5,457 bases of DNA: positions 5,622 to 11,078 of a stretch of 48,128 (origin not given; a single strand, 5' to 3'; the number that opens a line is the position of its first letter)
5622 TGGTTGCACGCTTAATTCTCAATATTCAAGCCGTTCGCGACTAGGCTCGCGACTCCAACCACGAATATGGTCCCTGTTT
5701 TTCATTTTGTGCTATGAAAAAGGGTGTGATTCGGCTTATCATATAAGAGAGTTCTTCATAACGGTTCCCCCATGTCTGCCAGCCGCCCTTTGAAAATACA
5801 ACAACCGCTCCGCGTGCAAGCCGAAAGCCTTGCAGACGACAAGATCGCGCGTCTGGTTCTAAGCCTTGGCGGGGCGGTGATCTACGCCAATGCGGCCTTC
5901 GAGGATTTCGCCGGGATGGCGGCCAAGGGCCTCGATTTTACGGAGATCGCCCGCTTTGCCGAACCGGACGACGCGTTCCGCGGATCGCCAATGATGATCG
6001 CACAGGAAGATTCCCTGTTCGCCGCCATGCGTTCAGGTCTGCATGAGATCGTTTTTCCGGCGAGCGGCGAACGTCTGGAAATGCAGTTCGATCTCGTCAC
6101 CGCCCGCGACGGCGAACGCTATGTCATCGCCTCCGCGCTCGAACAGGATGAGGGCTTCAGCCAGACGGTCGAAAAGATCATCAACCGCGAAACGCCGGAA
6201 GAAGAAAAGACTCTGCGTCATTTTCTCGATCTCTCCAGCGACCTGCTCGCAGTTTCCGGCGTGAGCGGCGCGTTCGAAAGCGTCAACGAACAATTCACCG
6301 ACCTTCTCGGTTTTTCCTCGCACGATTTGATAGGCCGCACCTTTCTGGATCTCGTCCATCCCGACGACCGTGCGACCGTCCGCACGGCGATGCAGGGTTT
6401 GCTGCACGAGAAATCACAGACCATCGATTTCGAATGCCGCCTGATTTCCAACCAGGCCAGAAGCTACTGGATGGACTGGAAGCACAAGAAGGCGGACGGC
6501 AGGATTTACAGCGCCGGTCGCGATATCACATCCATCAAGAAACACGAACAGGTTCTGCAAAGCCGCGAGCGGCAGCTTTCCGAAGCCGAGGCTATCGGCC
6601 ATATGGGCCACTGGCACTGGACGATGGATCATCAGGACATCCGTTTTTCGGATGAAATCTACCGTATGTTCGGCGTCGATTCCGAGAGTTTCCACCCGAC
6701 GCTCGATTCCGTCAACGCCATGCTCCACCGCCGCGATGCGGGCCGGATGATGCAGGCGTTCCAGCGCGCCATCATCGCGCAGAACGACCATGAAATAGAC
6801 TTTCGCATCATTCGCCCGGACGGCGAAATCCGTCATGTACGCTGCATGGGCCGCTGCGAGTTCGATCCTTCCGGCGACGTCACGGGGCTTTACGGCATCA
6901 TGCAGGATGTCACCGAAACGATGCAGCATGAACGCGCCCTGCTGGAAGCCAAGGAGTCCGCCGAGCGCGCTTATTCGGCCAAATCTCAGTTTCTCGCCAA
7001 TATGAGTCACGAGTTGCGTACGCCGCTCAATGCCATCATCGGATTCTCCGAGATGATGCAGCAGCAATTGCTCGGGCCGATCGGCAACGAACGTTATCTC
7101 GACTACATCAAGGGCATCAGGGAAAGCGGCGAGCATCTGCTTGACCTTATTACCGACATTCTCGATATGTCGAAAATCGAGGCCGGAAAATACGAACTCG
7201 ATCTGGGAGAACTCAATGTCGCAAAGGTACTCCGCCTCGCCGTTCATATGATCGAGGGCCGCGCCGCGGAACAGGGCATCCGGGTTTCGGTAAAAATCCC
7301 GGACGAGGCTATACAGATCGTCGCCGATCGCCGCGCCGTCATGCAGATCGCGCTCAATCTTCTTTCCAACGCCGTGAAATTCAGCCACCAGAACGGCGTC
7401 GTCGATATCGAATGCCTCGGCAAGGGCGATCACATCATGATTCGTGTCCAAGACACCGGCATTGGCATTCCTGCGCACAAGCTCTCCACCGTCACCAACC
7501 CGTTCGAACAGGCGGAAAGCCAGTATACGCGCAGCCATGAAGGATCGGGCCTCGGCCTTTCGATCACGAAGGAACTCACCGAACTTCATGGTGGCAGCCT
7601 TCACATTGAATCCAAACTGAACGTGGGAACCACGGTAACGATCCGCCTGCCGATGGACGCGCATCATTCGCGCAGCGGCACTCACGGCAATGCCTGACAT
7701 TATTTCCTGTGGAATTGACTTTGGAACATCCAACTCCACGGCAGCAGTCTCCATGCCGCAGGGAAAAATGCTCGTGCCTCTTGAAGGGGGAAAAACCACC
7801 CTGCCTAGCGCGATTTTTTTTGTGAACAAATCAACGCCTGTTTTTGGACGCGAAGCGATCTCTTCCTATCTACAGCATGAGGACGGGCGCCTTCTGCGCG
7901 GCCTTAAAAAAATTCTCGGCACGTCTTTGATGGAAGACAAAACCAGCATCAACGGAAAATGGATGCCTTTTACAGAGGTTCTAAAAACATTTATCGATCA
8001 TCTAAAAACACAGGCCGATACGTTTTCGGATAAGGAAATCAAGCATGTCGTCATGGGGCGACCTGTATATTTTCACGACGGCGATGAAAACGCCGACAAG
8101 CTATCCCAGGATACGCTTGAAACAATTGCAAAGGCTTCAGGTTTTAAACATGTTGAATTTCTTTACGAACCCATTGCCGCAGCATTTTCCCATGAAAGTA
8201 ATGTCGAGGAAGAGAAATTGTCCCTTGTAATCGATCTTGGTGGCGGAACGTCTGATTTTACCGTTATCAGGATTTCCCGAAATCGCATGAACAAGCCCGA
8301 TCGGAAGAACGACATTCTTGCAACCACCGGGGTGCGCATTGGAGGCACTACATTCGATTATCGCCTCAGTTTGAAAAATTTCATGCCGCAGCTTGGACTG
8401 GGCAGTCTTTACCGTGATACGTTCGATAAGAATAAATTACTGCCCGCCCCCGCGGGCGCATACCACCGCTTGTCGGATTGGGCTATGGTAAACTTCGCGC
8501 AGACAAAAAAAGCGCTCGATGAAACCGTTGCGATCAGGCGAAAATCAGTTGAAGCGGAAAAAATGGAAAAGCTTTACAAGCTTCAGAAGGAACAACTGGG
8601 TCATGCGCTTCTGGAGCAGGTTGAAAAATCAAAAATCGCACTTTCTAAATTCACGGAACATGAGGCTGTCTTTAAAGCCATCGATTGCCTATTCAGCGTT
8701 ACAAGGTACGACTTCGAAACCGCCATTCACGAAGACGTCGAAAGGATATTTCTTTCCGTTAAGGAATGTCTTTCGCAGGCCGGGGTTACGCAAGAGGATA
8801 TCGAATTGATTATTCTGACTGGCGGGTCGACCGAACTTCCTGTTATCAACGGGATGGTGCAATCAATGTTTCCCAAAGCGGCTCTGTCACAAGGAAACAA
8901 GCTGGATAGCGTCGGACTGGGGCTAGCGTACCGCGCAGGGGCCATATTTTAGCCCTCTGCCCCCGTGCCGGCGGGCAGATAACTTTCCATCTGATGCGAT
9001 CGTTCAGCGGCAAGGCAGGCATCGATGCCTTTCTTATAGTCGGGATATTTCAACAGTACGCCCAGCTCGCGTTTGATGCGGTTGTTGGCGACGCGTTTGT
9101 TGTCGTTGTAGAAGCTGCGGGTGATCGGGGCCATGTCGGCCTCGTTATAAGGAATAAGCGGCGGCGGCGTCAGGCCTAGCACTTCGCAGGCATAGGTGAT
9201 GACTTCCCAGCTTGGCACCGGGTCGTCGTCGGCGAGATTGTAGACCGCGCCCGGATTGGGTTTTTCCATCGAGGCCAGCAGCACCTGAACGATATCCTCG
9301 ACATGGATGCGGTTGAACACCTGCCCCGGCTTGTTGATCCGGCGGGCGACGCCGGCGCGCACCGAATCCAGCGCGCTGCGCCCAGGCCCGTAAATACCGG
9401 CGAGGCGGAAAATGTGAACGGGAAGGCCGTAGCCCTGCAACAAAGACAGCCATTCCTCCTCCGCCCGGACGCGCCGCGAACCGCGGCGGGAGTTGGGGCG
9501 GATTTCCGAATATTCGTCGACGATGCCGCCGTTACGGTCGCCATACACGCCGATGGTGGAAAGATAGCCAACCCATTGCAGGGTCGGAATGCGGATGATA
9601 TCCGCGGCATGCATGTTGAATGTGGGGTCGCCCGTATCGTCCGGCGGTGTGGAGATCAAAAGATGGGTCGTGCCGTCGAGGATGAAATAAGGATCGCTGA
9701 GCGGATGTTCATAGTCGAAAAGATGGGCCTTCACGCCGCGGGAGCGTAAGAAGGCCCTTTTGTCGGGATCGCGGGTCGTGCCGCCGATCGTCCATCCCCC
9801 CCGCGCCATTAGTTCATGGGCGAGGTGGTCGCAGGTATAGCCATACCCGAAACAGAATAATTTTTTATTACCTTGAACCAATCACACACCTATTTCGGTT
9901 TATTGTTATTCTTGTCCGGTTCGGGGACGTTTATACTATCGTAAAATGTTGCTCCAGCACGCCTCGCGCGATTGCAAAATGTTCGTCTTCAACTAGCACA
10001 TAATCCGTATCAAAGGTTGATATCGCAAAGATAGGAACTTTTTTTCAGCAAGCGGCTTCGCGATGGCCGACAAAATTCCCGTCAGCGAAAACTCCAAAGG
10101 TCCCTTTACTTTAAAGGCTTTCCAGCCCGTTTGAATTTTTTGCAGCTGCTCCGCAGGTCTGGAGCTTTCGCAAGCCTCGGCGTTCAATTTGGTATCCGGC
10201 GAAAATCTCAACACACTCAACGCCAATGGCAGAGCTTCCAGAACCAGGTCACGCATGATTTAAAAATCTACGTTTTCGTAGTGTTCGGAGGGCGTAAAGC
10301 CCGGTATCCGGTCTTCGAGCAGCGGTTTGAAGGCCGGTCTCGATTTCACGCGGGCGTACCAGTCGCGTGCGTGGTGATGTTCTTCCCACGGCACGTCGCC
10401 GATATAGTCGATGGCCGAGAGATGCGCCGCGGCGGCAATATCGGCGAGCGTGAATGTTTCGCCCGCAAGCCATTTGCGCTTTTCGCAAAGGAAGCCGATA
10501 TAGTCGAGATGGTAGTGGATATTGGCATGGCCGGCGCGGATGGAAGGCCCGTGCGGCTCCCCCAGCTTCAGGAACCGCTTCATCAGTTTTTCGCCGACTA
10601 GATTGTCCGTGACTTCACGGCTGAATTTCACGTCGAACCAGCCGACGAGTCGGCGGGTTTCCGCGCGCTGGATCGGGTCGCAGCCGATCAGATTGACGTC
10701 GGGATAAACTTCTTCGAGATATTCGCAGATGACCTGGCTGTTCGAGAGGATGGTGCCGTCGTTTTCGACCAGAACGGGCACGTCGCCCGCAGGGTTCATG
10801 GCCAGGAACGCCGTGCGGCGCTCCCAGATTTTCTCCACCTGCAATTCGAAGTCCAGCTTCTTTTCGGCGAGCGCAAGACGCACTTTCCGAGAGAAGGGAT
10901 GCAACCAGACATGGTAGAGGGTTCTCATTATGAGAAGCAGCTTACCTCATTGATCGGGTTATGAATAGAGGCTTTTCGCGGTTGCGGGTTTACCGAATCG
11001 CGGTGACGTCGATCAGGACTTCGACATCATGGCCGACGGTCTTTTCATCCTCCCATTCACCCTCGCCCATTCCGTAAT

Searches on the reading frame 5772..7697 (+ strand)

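Call 11: search_protein_families(library=pfam, proteins=[window:5772-7697:+], max_evalue=0.001)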
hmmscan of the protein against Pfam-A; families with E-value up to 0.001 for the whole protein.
window:5772-7697:+ (641 aa): 8 families
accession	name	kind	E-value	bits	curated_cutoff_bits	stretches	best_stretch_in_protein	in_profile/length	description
PF08447.18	PAS_3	-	1.4e-31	109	25.6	2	290-377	2-89/89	PAS fold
PF02518.31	HATPase_c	-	1.8e-28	99.6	26.4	1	519-629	2-110/111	Histidine kinase-, DNA gyrase B-, and HSP90-like ATPase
PF00512.31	HisKA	-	2.2e-21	76.1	26.9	1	403-472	1-66/66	His Kinase A (phospho-acceptor) domain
PF08448.16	PAS_4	-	1.4e-16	61.1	23.1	2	152-233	1-81/110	PAS fold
PF00989.32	PAS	-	2.4e-14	53.7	22.6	1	151-234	6-89/113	PAS fold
PF13426.13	PAS_9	-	1.3e-12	48.4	27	1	164-233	9-76/103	PAS domain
PF13188.13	PAS_8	-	7.6e-07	29.3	21.8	0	148-201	3-56/65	PAS domain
PF13581.12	HATPase_c_2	-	0.00053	20.4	27.4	1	520-625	28-126/127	Histidine kinase-like ATPase domain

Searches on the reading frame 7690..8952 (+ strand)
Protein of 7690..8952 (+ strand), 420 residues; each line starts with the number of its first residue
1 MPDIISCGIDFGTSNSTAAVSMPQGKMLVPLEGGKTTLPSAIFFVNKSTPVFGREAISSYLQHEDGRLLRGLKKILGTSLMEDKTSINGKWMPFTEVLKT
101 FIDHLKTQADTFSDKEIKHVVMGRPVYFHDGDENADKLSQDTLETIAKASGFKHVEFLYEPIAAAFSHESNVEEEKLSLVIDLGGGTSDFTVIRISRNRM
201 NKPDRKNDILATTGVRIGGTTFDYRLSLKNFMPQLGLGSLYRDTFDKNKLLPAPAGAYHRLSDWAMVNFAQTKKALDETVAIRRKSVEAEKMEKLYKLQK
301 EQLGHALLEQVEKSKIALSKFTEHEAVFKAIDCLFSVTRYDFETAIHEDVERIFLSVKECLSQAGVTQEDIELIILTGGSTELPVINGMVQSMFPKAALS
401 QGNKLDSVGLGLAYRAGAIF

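Call 11: search_protein_families(library=pfam, proteins=[window:7690-8952:+], max_evalue=0.001)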
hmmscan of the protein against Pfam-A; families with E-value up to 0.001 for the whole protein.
window:7690-8952:+ (420 aa): 2 families
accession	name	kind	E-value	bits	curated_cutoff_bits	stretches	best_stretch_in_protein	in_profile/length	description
PF00012.26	HSP70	-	1.7e-32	112.8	20.6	2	7-226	2-230/599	Hsp70 protein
PF06723.19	MreB_Mbl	-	3.8e-12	46.1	27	1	98-223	78-181/327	MreB/Mbl protein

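Call 58: search_protein_families(library=ncbifam, proteins=[window:7690-8952:+], max_evalue=0.1)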
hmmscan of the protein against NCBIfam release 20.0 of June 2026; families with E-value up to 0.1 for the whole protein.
window:7690-8952:+ (420 aa): 15 families
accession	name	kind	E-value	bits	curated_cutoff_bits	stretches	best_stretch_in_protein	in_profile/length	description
NF008673.0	PRK11678.1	equivalog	3.1e-71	240.5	331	1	47-420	83-449/450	molecular chaperone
TIGR01991.1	HscA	equivalog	4e-36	124.7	708.55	3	300-417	241-360/600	Fe-S protein assembly chaperone HscA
NF003520.0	PRK05183.1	subfamily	1.1e-35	123.2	620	3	295-417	256-380/621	Fe-S protein assembly chaperone HscA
TIGR02350.1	prok_dnaK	equivalog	1.8e-31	109.2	822.55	2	7-226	3-227/596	molecular chaperone DnaK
NF001413.0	PRK00290.1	equivalog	2.9e-31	108.5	648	2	7-226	5-228/625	molecular chaperone DnaK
NF009946.0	PRK13410.1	equivalog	2e-25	89.1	1019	2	306-418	266-376/669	molecular chaperone DnaK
NF002399.0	PRK01433.1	equivalog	4e-25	88.5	743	2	5-197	20-214/595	Fe-S protein assembly chaperone HscA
NF009947.0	PRK13411.1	equivalog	7e-24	83.8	1002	2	310-418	269-376/662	molecular chaperone DnaK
NF010539.0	PRK13927.1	subfamily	1.4e-11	43.9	293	1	96-196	81-171/339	rod shape-determining protein MreB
TIGR00904.1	mreB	subfamily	3e-10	39.7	365.75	1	97-196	82-170/334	MreB/Mrl family cell shape determining protein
NF010540.1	PRK13929.1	exception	4.6e-09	35.8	515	1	136-195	110-169/334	rod-share determining protein MreBH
TIGR01174.1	ftsA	equivalog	1.6e-08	34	175.85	2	336-397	279-341/371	cell division protein FtsA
NF053558.1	BeeR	equivalog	4.7e-06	25.8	530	1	96-194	80-177/349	BeeR family actin-like protein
TIGR03739.1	PRTRC_D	hypoth_equivalog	0.0094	14.9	214.8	0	165-197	156-188/320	PRTRC system protein D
NF011660.0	PRK15080.1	equivalog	0.012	14.8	182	0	140-194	110-159/277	ethanolamine utilization protein EutJ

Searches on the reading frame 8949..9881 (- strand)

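Call 11: search_protein_families(library=pfam, proteins=[window:8949-9881:-], max_evalue=0.001)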
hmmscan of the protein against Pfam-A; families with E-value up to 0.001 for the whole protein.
window:8949-9881:- (310 aa): 1 family
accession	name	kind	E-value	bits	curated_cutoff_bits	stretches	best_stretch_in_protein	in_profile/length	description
PF01370.27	Epimerase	-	8.1e-08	32.4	20.9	1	104-217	110-240/240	NAD dependent epimerase/dehydratase family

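Call 58: search_protein_families(library=ncbifam, proteins=[window:8949-9881:-], max_evalue=0.1)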
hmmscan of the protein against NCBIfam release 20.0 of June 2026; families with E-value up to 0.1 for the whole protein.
window:8949-9881:- (310 aa): 6 families
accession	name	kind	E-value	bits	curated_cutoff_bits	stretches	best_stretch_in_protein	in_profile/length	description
TIGR01181.1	dTDP_gluc_dehyt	equivalog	7.7e-06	25.2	365.1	1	106-247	122-265/321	dTDP-glucose 4,6-dehydratase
NF058621.1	DiazavRedAvaA7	equivalog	2.3e-05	24.2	400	1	169-286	183-301/304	3-diazoavenalumate denitrifying reductase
NF050030.1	thlkprotThyD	equivalog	0.0026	17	400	1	177-235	192-250/305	thylakoid membrane protein ThyD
TIGR01777.1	yfcH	hypoth_equivalog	0.0054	16.3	207.35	1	107-228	110-234/292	TIGR01777 family oxidoreductase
NF047837.1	UDPAcbARedWbcJ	equivalog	0.0068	15.3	500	1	132-211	102-190/372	UDP-2-acetamido-2,6-beta-L-arabino-hexul-4-ose reductase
TIGR04180.1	EDH_00030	hypoth_equivalog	0.051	12.6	475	1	106-171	118-183/297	NAD-dependent 4,6-dehydratase LegB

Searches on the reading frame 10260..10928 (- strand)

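Call 11: search_protein_families(library=pfam, proteins=[window:10260-10928:-], max_evalue=0.001)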
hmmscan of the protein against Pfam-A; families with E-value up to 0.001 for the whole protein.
window:10260-10928:- (222 aa): 6 families
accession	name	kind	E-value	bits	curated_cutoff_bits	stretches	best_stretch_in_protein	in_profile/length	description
PF13409.12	GST_N_2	-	1.6e-18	67.5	25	1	11-73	3-69/70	Glutathione S-transferase, N-terminal domain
PF13417.12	GST_N_3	-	7.2e-17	61.9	22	1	4-77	1-73/75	Glutathione S-transferase, N-terminal domain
PF02798.26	GST_N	-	1e-12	48.7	20.9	1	3-72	4-75/76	Glutathione S-transferase, N-terminal domain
PF00043.30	GST_C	-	1.3e-06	29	20.7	1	146-198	37-93/93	Glutathione S-transferase, C-terminal domain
PF13410.11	GST_C_2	-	2.7e-05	24.6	24.9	1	141-193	15-69/69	Glutathione S-transferase, C-terminal domain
PF14497.11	GST_C_3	-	0.0003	21.4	21.6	1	149-206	45-103/104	Glutathione S-transferase, C-terminal domain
